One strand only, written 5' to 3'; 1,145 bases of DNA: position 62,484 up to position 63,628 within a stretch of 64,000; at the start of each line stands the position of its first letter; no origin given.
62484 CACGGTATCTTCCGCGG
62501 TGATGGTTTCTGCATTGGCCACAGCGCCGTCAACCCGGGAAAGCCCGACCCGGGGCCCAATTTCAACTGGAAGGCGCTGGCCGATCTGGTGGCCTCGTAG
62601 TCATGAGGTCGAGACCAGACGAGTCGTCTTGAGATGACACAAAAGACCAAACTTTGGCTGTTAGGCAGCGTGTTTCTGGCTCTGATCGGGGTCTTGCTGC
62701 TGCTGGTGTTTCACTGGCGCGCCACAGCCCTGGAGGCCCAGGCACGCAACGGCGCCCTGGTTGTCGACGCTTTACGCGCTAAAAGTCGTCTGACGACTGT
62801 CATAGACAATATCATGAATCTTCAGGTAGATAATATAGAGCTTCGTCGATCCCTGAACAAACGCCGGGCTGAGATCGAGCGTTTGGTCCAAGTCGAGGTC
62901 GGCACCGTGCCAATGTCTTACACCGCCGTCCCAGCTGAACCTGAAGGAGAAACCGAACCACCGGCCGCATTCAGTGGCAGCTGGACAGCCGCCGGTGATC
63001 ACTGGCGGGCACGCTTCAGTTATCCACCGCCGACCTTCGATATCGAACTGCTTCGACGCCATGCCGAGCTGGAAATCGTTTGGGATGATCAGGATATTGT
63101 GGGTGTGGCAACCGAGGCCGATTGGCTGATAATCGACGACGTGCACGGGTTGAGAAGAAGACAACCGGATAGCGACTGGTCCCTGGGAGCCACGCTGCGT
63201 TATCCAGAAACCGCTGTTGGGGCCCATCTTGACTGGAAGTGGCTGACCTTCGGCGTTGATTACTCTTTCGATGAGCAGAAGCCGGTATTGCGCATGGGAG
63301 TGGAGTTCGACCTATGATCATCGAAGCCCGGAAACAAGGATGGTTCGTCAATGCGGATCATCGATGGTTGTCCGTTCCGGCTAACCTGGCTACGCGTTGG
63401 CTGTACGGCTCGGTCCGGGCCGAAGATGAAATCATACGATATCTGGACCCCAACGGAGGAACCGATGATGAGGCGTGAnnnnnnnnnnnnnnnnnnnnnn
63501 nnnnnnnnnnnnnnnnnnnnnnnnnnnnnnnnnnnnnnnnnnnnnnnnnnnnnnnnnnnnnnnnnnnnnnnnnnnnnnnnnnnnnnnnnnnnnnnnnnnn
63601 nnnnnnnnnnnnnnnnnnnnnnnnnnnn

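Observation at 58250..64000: Lower-GC phage-derived baseplate, tail-fibre and lysis module abutting ordinary host genes, with no sheath, tube or integrase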

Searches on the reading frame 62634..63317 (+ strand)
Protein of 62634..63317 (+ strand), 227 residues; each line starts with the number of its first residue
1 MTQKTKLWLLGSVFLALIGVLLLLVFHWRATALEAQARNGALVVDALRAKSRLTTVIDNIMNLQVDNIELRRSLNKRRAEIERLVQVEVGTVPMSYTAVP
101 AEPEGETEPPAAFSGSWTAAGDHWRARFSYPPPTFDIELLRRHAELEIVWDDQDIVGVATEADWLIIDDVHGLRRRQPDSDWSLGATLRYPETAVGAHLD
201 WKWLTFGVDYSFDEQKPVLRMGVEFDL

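Call 3: search_protein_families(library=pfam, proteins=[window:62634-63317:+], max_evalue=0.1)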
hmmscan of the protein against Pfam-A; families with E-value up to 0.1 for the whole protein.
window:62634-63317:+ (227 aa): 0 families

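Call 4: search_protein_families(library=phrogs, proteins=[window:62634-63317:+], max_evalue=0.1)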
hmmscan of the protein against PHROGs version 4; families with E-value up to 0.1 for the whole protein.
window:62634-63317:+ (227 aa): 1 family
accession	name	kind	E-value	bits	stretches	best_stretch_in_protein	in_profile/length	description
phrog_214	-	lysis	0.038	14.8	1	5-61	7-62/176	Rz-like spanin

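Call 28: find_encoding_contigs(protein=window:62634-63317:+, flank=10000, max_places=10)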
Protein window:62634-63317:+ (227 aa): 12 contigs read that carry it; 10 places shown.
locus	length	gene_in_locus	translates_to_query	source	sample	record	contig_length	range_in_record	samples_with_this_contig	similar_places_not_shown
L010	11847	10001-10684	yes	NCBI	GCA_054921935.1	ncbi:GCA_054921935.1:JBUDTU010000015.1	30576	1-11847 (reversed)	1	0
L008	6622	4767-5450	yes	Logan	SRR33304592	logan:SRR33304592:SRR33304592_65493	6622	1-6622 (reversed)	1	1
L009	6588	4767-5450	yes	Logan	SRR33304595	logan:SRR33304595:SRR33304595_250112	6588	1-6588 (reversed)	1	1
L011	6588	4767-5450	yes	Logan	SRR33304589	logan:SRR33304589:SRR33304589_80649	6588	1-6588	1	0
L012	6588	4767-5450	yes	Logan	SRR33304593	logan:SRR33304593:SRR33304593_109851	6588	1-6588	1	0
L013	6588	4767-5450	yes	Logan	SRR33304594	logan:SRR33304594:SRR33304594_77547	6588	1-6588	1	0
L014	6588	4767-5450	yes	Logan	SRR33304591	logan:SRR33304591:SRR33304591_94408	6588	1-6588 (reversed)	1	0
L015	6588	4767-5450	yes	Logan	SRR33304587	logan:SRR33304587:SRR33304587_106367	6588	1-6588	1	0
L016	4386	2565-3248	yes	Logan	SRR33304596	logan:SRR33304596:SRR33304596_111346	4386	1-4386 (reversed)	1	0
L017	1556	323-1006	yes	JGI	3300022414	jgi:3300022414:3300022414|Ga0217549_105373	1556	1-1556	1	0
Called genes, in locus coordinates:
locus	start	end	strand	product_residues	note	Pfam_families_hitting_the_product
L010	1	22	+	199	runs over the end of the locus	-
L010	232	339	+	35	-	-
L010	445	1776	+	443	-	-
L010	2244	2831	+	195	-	-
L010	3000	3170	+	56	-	-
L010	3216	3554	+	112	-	-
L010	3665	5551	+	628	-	-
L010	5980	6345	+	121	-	-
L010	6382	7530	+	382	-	PF04865:Baseplate_J, PF26079:Baseplate_J_C (weak)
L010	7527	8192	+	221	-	-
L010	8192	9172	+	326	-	-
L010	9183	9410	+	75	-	-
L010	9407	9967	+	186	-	PF01510:Amidase_2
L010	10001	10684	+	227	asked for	-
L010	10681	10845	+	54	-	-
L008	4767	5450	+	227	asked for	-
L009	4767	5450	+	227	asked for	-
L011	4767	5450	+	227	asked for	-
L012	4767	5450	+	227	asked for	-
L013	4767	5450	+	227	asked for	-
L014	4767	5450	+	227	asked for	-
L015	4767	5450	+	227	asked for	-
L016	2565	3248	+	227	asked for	-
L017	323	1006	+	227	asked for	-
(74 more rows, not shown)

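Call 36: search_protein_families(library=ncbifam, proteins=[window:62634-63317:+], max_evalue=0.1)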
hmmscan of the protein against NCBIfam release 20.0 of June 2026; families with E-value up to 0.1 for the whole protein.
window:62634-63317:+ (227 aa): 0 families

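Call 52: search_protein_families(library=padloc, proteins=[window:62634-63317:+], max_evalue=0.01)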
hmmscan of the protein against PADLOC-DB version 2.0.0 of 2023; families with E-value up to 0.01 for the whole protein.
window:62634-63317:+ (227 aa): 0 families

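Call 80: search_dna_similar(query=window:62634-63317:+, collection=phages, mode=protein, max_evalue=1, max_rows=8)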
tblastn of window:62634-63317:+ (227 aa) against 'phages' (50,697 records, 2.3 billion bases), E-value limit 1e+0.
No match.

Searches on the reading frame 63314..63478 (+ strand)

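Call 3: search_protein_families(library=pfam, proteins=[window:63314-63478:+], max_evalue=0.1)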
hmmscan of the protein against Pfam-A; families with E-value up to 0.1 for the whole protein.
window:63314-63478:+ (54 aa): 0 families

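Call 4: search_protein_families(library=phrogs, proteins=[window:63314-63478:+], max_evalue=0.1)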
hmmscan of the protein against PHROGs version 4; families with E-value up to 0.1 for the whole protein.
window:63314-63478:+ (54 aa): 2 families
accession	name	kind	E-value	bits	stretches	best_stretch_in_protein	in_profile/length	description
phrog_35645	-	unknown function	0.054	14.8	1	7-34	7-34/72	-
phrog_15983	-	unknown function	0.064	14.4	1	5-42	42-79/89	-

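Call 36: search_protein_families(library=ncbifam, proteins=[window:63314-63478:+], max_evalue=0.1)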
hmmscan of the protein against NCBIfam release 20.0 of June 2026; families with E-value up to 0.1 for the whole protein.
window:63314-63478:+ (54 aa): 0 families

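Call 52: search_protein_families(library=padloc, proteins=[window:63314-63478:+], max_evalue=0.01)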
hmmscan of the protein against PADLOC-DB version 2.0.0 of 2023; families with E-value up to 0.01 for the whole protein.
window:63314-63478:+ (54 aa): 0 families
